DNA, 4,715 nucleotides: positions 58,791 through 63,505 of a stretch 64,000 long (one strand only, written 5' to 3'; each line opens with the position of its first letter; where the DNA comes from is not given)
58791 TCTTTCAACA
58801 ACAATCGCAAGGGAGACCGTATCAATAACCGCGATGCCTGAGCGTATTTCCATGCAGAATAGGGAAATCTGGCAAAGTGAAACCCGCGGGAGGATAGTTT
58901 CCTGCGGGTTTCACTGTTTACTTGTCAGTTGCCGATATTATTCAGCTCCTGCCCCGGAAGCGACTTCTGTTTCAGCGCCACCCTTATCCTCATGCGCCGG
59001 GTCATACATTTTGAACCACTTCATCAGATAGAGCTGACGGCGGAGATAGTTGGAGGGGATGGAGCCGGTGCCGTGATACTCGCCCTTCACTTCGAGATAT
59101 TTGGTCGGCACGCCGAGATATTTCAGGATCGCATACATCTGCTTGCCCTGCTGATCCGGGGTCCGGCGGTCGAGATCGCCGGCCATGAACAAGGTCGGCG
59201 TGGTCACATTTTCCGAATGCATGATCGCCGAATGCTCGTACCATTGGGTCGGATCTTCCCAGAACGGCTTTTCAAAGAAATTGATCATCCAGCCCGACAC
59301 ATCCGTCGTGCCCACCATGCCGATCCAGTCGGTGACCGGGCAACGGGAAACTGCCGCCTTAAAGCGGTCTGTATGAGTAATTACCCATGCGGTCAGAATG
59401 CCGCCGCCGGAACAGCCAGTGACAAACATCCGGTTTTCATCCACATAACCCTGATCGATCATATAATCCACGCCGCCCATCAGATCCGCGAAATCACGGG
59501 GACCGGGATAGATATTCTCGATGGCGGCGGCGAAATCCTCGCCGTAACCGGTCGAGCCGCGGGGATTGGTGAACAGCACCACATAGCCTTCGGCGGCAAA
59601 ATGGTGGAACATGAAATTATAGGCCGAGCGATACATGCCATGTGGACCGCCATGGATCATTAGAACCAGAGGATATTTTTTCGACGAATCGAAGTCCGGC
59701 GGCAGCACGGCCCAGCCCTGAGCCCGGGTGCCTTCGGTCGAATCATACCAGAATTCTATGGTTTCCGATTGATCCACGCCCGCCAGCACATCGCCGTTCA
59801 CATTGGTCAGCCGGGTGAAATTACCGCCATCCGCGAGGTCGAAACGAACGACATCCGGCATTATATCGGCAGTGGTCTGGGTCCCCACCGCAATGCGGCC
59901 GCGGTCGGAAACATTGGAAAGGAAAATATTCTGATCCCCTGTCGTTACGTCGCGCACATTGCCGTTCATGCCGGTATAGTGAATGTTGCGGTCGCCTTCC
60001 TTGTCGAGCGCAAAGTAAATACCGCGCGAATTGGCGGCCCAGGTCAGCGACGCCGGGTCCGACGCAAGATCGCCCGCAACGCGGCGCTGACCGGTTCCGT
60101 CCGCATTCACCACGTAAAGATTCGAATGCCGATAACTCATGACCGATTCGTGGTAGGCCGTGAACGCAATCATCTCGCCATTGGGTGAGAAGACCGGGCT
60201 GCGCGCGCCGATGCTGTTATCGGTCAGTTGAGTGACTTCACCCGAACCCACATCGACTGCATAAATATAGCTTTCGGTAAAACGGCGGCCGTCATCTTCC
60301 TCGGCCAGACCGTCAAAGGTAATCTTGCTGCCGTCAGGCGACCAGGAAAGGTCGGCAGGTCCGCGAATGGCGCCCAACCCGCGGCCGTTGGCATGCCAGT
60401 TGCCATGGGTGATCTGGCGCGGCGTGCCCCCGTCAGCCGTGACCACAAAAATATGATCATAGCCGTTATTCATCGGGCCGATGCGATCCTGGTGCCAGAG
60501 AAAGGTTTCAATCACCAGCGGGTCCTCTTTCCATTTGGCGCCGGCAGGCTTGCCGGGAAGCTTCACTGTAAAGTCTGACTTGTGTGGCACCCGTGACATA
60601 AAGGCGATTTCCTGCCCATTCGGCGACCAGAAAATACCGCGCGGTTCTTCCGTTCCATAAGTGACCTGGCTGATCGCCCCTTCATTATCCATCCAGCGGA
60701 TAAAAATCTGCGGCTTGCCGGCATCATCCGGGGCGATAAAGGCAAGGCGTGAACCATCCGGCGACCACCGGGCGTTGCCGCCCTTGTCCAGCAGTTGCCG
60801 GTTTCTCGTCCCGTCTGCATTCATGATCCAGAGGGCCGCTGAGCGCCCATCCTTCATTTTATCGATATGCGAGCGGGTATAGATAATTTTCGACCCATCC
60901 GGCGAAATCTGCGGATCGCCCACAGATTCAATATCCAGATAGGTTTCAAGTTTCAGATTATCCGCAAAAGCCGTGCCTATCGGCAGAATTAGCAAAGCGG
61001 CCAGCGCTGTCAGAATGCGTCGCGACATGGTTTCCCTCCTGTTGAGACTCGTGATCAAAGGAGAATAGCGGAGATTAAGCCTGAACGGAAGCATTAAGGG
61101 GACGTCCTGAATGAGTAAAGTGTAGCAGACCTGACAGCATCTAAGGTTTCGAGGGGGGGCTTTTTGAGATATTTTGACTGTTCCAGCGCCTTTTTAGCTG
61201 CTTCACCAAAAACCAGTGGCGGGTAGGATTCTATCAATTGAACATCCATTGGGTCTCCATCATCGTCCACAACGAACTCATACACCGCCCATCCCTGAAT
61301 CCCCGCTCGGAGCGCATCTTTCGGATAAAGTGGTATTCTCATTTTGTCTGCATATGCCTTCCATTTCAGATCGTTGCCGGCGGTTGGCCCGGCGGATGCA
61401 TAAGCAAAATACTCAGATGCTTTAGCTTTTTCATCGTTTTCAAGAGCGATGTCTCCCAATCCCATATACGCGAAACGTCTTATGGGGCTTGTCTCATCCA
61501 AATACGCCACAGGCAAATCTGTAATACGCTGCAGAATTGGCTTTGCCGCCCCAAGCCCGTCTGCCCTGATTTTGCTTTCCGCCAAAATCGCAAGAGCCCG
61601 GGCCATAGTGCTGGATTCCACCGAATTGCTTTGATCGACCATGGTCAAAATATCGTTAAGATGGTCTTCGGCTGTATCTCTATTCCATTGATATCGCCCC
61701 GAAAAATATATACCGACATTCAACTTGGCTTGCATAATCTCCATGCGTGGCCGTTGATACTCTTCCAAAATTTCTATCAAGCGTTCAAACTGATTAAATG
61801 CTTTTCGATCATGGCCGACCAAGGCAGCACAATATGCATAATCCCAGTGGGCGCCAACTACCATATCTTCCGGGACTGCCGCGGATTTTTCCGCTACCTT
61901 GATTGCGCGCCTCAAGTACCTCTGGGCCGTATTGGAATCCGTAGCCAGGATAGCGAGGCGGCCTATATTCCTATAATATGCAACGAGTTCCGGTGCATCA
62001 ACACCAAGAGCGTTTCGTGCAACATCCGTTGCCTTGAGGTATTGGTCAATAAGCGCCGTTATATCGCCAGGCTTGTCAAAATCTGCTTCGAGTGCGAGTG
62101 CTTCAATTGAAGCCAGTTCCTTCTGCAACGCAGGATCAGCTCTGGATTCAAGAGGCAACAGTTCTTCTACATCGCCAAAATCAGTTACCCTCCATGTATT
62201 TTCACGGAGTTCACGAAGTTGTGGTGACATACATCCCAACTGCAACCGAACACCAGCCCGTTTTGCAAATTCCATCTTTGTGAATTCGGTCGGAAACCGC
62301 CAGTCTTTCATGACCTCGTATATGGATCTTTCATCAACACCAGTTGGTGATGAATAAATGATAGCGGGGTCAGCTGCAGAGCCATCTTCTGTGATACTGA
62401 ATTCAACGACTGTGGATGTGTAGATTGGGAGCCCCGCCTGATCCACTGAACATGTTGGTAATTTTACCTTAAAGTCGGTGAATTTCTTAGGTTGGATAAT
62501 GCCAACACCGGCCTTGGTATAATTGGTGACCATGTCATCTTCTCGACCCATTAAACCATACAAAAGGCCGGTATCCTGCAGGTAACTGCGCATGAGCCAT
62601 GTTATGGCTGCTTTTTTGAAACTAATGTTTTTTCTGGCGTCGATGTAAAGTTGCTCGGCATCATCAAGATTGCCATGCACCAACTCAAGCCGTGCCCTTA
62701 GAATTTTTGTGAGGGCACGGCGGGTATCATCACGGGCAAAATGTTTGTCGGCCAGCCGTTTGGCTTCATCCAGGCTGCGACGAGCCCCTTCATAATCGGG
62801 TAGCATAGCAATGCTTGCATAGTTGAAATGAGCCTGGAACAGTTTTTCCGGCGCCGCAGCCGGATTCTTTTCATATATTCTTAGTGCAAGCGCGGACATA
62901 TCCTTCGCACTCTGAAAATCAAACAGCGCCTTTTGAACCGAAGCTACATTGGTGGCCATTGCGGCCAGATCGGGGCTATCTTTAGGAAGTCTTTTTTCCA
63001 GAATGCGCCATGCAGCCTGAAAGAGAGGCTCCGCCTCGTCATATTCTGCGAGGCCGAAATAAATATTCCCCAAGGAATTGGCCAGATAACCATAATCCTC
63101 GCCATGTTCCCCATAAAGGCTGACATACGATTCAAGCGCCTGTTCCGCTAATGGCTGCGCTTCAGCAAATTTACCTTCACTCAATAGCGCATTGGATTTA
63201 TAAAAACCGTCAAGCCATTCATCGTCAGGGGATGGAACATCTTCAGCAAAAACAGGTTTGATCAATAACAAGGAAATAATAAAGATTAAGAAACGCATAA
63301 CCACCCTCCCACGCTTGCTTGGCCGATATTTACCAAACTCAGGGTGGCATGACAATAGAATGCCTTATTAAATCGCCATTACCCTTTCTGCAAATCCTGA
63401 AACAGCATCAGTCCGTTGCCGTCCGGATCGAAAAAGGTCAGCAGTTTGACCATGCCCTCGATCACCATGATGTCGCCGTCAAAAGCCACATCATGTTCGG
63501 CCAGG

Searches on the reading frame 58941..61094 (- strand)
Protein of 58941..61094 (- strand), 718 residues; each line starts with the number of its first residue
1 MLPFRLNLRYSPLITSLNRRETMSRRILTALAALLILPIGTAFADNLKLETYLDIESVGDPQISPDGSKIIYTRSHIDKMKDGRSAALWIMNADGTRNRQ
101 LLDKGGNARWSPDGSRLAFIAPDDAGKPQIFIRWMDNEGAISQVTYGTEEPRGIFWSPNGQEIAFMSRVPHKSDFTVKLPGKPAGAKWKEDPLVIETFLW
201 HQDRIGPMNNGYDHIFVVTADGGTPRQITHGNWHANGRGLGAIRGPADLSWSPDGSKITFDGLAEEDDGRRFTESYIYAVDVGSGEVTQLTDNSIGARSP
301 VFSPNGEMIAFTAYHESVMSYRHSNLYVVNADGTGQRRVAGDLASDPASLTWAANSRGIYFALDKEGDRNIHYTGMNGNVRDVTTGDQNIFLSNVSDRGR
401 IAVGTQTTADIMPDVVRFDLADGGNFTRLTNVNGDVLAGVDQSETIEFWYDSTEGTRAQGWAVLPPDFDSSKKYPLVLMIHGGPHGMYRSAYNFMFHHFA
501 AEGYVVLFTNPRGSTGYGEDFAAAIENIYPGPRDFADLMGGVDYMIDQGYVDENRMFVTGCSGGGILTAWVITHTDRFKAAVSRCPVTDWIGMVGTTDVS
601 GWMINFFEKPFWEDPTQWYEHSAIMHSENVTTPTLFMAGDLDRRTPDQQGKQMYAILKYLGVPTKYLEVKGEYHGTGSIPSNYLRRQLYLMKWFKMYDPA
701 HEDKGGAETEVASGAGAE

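Call 36: search_protein_families(library=pfam, proteins=[window:58941-61094:-], max_evalue=0.001)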
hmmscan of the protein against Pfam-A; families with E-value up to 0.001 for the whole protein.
window:58941-61094:- (718 aa): 9 families
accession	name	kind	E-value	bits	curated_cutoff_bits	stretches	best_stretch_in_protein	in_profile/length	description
PF00326.27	Peptidase_S9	-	3.4e-44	151.3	22.6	1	494-695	5-207/213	Prolyl oligopeptidase family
PF07676.18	PD40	-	5.5e-20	71.2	20.9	0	107-132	13-38/38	WD40-like Beta Propeller Repeat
PF00930.27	DPPIV_N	-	2.4e-13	50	22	1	209-312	256-346/354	Dipeptidyl peptidase IV (DPP IV) N-terminal region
PF05448.18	AXE1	-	2.8e-08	33.4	21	1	440-586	51-208/321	Acetyl xylan esterase (AXE1)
PF20434.5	BD-FAE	-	4.7e-06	26.7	26.8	1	470-656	9-214/215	BD-FAE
PF12146.15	Hydrolase_4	-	9.2e-06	25.6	27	0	476-592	6-115/239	Serine aminopeptidase, S33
PF00561.26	Abhydrolase_1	-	5.4e-05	23.4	25.8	0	475-588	1-103/245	alpha/beta hydrolase fold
PF25174.1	Beta-prop_THOC3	-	0.00036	20.1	305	0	248-327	93-162/272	THOC3 beta-propeller domain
PF02129.25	Peptidase_S15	-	0.0006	20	23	0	464-592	11-134/262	X-Pro dipeptidyl-peptidase (S15 family)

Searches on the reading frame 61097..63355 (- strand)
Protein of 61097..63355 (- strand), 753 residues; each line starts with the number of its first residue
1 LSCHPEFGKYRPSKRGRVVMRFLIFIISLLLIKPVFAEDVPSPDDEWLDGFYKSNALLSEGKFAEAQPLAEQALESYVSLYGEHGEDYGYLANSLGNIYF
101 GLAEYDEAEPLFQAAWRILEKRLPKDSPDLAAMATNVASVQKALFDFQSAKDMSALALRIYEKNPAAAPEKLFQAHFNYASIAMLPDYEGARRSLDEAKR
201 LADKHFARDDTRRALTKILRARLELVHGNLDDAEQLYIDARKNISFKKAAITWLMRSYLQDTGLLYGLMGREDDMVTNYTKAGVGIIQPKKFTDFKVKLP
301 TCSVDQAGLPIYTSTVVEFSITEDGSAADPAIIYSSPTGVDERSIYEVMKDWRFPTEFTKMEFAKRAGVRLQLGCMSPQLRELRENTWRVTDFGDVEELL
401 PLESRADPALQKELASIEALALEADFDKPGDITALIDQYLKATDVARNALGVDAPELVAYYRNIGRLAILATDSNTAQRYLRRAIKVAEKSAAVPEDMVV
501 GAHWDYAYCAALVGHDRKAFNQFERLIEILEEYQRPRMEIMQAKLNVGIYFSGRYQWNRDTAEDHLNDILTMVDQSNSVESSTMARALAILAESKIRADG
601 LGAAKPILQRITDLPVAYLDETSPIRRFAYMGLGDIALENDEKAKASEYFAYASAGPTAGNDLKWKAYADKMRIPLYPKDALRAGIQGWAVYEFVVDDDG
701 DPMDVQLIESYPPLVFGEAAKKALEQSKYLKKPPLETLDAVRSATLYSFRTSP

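Call 36: search_protein_families(library=pfam, proteins=[window:61097-63355:-], max_evalue=0.001)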
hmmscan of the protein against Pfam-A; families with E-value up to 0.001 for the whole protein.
window:61097-63355:- (753 aa): 7 families
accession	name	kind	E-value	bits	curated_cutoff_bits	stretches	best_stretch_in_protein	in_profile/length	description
PF13424.12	TPR_12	-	3.3e-22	78.9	30.1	3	56-121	12-77/77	Tetratricopeptide repeat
PF03544.19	TonB_C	-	1.1e-15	58.3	24.6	1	675-733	3-61/79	Gram-negative bacterial TonB protein C-terminal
PF13374.12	TPR_10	-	9.6e-10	38.6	27.5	1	92-129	5-42/42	Tetratricopeptide repeat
PF17874.7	TPR_MalT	-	1.3e-07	31.6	45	0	57-236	90-262/336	MalT-like TPR region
PF07719.23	TPR_2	-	2e-05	24.8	27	0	93-115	5-27/34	Tetratricopeptide repeat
PF13432.12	TPR_16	-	0.00012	22.9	32.7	0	55-115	5-57/65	Tetratricopeptide repeat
PF24885.1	TPR_NPHP3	-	0.00056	19.8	100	0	60-123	154-217/239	Nephrocystin-3 TPR domain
